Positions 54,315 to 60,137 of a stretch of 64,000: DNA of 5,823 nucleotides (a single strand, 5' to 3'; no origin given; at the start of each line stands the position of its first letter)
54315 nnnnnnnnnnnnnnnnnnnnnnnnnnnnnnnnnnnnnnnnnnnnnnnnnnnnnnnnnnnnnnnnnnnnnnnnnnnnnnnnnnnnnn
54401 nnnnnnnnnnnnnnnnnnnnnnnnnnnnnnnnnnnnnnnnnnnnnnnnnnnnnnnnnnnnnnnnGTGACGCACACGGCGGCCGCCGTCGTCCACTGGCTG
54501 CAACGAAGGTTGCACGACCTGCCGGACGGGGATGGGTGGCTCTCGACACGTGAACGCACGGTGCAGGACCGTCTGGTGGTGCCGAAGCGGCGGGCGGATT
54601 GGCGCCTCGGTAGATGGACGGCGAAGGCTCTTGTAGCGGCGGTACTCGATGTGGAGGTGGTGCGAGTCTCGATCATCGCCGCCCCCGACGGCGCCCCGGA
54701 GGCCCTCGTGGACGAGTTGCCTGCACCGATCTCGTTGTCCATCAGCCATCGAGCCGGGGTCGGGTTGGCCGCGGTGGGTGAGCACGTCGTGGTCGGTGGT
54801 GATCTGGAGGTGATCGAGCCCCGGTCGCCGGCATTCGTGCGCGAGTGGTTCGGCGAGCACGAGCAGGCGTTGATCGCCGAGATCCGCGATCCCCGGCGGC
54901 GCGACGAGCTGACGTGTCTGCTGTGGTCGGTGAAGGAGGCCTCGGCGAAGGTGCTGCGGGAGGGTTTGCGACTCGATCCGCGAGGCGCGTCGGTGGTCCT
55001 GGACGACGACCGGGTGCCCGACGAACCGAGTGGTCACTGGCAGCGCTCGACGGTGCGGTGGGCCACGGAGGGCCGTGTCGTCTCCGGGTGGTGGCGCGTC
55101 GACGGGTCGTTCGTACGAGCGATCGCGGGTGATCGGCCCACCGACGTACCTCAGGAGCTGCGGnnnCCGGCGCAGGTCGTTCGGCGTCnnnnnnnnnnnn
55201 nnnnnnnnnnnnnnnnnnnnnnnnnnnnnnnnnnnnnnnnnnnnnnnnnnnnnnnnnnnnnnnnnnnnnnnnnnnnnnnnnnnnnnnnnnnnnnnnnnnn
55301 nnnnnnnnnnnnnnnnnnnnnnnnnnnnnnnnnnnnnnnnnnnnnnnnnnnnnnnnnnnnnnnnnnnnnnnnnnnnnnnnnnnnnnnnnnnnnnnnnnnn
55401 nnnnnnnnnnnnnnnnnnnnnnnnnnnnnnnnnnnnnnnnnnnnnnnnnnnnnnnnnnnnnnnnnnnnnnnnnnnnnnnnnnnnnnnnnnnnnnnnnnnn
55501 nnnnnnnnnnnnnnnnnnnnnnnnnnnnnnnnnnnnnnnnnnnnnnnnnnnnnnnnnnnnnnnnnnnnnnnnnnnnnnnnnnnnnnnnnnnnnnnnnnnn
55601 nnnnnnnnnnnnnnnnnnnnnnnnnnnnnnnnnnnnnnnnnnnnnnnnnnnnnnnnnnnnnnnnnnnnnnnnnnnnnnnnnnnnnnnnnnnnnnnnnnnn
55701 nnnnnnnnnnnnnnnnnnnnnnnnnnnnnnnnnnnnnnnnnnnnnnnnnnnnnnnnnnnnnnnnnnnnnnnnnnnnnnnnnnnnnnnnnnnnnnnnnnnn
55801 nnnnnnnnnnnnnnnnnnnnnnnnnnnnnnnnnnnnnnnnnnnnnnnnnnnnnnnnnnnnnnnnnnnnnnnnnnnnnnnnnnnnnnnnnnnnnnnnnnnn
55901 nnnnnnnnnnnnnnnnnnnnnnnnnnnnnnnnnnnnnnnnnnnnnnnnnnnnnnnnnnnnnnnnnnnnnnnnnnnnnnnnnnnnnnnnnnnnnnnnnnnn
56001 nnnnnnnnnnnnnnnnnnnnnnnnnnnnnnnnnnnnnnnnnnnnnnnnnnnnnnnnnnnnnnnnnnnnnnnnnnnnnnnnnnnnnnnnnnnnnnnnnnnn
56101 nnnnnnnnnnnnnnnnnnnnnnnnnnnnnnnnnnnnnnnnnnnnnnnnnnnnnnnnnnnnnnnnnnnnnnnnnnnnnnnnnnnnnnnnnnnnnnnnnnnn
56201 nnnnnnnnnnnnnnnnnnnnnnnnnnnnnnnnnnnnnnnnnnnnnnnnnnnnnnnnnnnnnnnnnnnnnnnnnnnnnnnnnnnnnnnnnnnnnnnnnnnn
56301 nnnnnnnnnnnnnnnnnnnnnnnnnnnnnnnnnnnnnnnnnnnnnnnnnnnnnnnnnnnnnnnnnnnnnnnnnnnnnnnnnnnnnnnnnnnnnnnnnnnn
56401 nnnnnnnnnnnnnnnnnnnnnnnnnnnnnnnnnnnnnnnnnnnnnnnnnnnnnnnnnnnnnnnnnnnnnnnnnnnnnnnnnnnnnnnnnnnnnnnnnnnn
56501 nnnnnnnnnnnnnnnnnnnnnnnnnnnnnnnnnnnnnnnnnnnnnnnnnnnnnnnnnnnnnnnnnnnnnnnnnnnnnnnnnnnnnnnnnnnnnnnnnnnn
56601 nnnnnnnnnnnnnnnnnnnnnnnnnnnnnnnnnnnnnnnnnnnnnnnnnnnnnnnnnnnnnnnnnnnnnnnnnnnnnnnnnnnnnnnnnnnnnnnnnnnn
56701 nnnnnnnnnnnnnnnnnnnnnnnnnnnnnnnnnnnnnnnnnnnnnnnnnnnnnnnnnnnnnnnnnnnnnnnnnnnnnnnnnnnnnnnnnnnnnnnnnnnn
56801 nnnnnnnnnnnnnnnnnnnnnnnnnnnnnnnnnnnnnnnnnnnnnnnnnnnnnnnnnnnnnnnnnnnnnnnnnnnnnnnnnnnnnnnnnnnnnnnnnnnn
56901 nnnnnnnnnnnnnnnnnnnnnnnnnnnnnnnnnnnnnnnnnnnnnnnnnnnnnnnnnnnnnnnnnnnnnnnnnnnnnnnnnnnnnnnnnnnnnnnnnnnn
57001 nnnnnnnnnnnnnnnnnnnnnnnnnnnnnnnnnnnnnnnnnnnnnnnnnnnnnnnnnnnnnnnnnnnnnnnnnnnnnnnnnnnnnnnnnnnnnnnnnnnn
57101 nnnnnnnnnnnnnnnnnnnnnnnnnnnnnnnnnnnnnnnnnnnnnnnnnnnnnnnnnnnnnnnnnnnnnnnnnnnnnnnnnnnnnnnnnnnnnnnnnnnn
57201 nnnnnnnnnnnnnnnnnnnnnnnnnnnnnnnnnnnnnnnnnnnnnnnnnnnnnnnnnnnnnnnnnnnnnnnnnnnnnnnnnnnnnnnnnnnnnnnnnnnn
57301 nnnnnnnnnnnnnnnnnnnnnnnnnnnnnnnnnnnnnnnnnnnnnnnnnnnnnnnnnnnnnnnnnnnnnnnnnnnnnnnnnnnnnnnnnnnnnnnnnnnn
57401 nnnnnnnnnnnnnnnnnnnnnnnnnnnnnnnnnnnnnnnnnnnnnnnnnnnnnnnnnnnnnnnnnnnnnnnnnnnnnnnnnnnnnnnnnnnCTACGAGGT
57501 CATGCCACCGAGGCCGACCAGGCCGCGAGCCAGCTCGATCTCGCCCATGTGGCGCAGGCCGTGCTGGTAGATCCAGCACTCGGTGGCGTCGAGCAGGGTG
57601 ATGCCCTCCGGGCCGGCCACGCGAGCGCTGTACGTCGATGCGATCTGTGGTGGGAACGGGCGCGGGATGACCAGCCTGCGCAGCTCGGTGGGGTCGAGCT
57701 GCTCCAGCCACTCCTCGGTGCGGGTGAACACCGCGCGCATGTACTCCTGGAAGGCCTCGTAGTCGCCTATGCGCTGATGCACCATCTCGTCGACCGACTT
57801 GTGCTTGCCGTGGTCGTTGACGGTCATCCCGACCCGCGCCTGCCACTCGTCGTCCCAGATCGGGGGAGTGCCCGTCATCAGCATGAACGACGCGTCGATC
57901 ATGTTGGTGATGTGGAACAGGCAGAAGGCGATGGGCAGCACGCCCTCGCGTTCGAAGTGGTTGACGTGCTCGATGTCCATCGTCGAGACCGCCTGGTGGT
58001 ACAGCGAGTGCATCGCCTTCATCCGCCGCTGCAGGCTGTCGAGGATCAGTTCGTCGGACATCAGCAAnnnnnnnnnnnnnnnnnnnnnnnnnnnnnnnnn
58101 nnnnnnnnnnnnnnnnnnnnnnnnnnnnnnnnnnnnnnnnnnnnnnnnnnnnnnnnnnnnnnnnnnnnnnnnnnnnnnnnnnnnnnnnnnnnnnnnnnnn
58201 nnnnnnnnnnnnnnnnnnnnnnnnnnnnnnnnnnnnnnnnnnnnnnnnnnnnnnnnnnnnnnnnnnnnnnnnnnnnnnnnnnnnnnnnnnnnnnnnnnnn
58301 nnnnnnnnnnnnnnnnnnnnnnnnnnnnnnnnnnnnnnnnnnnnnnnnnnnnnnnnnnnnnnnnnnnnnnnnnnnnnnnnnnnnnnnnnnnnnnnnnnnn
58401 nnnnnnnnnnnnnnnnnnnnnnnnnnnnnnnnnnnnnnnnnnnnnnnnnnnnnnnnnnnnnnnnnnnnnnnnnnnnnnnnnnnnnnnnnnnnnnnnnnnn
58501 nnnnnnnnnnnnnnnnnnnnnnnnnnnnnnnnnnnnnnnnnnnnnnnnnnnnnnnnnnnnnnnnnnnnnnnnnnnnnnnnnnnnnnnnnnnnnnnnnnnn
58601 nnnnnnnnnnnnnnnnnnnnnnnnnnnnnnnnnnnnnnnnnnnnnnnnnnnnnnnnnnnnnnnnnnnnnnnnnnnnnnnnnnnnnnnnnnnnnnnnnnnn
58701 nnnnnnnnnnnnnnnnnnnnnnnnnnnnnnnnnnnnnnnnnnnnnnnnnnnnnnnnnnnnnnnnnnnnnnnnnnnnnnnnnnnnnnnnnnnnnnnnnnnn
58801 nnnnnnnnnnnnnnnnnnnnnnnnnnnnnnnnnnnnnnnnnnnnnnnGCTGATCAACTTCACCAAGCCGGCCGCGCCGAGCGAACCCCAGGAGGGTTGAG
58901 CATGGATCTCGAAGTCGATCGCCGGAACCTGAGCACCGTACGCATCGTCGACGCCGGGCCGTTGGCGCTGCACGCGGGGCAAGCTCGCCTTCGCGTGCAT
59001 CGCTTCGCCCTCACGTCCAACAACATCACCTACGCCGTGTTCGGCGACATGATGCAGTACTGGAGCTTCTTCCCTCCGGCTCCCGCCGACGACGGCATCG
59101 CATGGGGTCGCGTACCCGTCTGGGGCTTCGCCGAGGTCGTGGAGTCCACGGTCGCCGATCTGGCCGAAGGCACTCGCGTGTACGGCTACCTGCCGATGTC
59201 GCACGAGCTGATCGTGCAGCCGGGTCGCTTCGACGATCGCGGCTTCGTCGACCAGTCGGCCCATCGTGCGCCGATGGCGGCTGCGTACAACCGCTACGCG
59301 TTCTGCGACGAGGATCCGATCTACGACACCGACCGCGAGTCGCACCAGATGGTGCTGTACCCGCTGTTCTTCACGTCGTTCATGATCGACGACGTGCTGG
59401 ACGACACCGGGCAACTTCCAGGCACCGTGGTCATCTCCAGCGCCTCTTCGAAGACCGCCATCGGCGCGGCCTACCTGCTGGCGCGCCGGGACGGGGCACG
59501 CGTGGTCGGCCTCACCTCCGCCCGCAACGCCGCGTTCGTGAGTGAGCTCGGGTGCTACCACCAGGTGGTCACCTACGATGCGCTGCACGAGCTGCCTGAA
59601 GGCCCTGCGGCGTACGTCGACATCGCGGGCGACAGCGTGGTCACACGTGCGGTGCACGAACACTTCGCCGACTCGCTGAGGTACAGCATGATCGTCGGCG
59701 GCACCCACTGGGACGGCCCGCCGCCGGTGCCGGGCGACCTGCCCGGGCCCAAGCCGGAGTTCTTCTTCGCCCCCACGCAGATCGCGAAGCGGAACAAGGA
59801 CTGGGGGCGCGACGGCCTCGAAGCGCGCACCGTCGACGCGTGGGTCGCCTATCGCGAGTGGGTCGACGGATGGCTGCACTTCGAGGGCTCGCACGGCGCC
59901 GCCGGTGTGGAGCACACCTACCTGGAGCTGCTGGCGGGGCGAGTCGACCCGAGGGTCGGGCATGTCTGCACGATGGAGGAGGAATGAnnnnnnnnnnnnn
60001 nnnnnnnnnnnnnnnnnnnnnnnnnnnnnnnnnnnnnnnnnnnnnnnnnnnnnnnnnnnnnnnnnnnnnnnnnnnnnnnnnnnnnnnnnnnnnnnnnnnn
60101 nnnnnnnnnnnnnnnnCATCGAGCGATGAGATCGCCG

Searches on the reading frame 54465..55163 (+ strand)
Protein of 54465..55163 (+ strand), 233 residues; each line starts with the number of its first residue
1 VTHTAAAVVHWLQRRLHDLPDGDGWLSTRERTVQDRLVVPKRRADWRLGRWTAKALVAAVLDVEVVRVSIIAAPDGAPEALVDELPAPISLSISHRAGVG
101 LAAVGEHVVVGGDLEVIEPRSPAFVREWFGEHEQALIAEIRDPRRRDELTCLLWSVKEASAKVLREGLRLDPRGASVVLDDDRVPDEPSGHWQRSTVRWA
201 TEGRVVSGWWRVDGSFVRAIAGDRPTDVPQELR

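Call 6: search_protein_families(library=pfam, proteins=[window:54465-55163:+], max_evalue=0.01)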
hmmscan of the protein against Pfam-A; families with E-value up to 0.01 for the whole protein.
window:54465-55163:+ (233 aa): 2 families
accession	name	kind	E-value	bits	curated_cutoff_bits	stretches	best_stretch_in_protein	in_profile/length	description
PF01648.25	ACPS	-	2.4e-12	47.3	25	1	110-187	2-86/111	4'-phosphopantetheinyl transferase superfamily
PF17837.6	4PPT_N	-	1e-05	25.9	27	1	39-104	10-67/68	4'-phosphopantetheinyl transferase N-terminal domain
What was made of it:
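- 54465..55166 (+): Sfp/HetI-type 4'-phosphopantetheinyl transferase. Its GTG start overlaps the carboxylase stop (GTGA). PF01648 E 2.4e-12 (call 6).
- On Sfp-type (group II) 4'-phosphopantetheinyl transferase: PF17837 scores 25.9 against 27, just below (call 6).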

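Call 41: search_protein_families(library=ncbifam, proteins=[window:54465-55163:+], max_evalue=0.00001)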
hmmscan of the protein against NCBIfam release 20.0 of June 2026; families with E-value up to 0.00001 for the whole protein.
window:54465-55163:+ (233 aa): 1 family
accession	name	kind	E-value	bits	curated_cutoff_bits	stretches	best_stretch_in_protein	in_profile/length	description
NF042922.1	4PPT_HetI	equivalog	2.4e-08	33.6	370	1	26-168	40-183/235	4'-phosphopantetheinyl transferase HetI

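Call 54: search_solved_structures(query=window:54465-55163:+, max_evalue=0.01, show_alignments=3)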
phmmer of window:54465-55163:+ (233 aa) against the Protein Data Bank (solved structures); distinct sequences matched with E-value up to 0.01: 0.
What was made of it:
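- Closest known: Sfp / HetI / PfaE group II phosphopantetheinyl transferases. Different: It is divergent: the single sequence has no PDB hit and scores far below the HetI cut-off (calls 41, 54).
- As a single sequence the PPTase is too divergent to hit any PDB chain (call 54), and it scores far below the HetI equivalog cut-off (33.6 against 370 bits, call 41).
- Tried and rejected: Single-sequence PDB search with the PPTase: no hits (call 54).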

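Call 57: search_solved_structures(query=A3, max_evalue=0.01, show_alignments=2)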
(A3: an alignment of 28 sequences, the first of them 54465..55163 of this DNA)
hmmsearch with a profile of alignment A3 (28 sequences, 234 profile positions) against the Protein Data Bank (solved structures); distinct sequences matched with E-value up to 0.01: 22.
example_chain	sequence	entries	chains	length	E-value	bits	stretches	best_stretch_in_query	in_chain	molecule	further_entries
1f7l_A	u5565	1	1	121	6.5e-09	38.4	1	21-105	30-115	HOLO-(ACYL CARRIER PROTEIN) SYNTHASE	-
1f7t_A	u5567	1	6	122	6.7e-09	38.3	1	21-105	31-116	HOLO-(ACYL CARRIER PROTEIN) SYNTHASE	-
3hyk_A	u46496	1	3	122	2.5e-08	36.5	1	18-106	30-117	Holo-[acyl-carrier-protein] synthase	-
1qr0_A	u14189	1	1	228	8.5e-08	34.7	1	80-182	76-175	4'-PHOSPHOPANTETHEINYL TRANSFERASE SFP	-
1f80_A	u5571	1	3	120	8.7e-08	34.7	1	22-105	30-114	HOLO-(ACYL CARRIER PROTEIN) SYNTHASE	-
4mrt_A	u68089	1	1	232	8.8e-08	34.7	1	80-182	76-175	4'-phosphopantetheinyl transferase sfp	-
1fte_A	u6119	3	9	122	1.8e-07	33.7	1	21-105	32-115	ACYL CARRIER PROTEIN SYNTHASE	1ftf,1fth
7r49_A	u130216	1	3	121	3.1e-07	32.9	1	18-105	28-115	Holo-[acyl-carrier-protein] synthase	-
4v58_A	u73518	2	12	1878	6.7e-07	31.8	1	43-103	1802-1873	FATTY ACID SYNTHASE ALPHA SUBUNITS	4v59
2cg5_A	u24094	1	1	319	9.7e-07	31.3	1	2-191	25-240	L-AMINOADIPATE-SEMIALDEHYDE DEHYDROGENASE-PHOSPHOPANTETHEINYL TRANSFERASE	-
2byd_A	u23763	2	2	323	1e-06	31.2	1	2-191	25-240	HSPC223 | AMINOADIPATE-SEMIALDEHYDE DEHYDROGENASE-PHOSPHOPANTETHEINYL TRANSFERASE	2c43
5cxd_A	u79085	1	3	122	3.1e-06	29.6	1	20-107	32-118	Holo-[acyl-carrier-protein] synthase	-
4dxe_A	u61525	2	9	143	4.9e-06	29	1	20-107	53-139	acyl-carrier-protein synthase | Holo-[acyl-carrier-protein] synthase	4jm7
7q5s_A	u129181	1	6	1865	5.1e-06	28.9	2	43-104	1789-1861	3-oxoacyl-[acyl-carrier-protein] reductase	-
7bcz_A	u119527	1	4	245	4.3e-05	25.9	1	34-164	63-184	4'-phosphopantetheinyl transferase EntD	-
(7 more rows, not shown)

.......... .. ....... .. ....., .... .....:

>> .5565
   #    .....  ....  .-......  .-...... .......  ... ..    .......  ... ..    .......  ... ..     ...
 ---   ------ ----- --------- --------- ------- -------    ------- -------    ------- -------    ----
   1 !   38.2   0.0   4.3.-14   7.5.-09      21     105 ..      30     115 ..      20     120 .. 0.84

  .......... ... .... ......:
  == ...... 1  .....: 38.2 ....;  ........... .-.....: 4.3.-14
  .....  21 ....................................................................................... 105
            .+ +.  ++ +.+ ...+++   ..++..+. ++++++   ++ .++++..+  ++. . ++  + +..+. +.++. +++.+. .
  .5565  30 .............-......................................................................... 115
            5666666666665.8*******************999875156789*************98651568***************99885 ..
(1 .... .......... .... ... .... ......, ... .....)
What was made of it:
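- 54465..55166 (+): The family profile hits Sfp 1qr0/4mrt at 8.5e-8 (call 57).
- On Sfp-type (group II) 4'-phosphopantetheinyl transferase: The family profile hits Sfp 1qr0/4mrt at 8.5e-8 and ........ at 1e-6 (call 57).
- Tried and rejected: The family profile was needed (call 57).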

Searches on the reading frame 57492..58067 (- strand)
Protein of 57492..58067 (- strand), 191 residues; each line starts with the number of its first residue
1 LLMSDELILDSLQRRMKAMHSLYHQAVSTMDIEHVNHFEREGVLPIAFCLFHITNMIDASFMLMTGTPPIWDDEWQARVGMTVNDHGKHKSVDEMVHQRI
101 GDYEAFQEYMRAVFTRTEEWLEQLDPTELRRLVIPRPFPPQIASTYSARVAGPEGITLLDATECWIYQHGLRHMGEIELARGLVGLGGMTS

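Call 27: search_protein_families(library=pfam, proteins=[window:57492-58067:-], max_evalue=0.001)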
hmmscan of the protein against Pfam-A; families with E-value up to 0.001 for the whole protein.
window:57492-58067:- (191 aa): 1 family
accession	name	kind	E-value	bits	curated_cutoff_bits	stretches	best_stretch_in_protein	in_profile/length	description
PF12867.12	DinB_2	-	8.2e-08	33.2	24.8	1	19-140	5-107/128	DinB superfamily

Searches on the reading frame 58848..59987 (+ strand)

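Call 27: search_protein_families(library=pfam, proteins=[window:58848-59987:+], max_evalue=0.001)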
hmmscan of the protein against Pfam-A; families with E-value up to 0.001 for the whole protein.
window:58848-59987:+ (379 aa): 1 family
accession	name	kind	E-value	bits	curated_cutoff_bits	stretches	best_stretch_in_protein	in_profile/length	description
PF11017.14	DUF2855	-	3.1e-104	349.8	30.9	1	53-367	1-335/335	Protein of unknown function (DUF2855)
